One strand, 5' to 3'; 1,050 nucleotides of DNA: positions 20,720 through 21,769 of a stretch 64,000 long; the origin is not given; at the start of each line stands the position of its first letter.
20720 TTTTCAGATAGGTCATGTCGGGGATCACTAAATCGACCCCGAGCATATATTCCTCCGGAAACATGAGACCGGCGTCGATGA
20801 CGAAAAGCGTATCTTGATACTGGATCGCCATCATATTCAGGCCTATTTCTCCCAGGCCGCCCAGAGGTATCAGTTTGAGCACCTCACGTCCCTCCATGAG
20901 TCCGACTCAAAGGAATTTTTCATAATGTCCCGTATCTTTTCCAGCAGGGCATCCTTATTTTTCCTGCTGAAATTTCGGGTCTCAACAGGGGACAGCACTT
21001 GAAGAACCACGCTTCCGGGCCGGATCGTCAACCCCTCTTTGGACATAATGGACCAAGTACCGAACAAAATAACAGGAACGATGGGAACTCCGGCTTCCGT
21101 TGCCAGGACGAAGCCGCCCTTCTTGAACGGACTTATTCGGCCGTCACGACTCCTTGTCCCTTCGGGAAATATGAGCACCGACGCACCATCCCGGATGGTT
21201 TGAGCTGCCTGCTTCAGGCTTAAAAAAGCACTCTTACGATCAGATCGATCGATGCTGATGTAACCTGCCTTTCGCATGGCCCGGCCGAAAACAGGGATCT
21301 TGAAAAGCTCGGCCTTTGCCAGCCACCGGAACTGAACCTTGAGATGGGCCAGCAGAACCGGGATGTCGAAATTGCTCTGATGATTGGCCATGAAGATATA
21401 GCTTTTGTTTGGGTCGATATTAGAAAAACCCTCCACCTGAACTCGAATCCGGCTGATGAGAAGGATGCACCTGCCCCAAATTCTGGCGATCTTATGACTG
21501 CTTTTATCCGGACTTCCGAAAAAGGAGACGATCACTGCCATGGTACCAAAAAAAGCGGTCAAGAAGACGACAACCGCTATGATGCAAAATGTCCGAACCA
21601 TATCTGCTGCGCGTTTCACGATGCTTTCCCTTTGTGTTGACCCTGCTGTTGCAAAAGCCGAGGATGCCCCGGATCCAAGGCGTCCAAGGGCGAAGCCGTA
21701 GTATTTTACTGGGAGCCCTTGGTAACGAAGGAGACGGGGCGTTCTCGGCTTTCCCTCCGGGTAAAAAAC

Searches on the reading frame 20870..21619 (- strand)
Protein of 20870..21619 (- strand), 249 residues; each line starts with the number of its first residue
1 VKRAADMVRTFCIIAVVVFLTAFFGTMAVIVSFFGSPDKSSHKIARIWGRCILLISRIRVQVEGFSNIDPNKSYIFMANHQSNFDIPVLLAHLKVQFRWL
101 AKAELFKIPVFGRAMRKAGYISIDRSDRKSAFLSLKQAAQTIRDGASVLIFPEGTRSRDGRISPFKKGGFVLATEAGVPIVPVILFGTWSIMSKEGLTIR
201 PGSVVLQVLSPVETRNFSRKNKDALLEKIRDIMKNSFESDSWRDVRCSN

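Call 78: search_protein_families(library=pfam, proteins=[window:20870-21619:-], max_evalue=0.001)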
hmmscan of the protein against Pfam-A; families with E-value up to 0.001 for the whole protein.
window:20870-21619:- (249 aa): 1 family
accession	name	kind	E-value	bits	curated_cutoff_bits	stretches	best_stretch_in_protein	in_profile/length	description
PF01553.26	Acyltransferase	-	5.5e-34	117.3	23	1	59-184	1-130/132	Acyltransferase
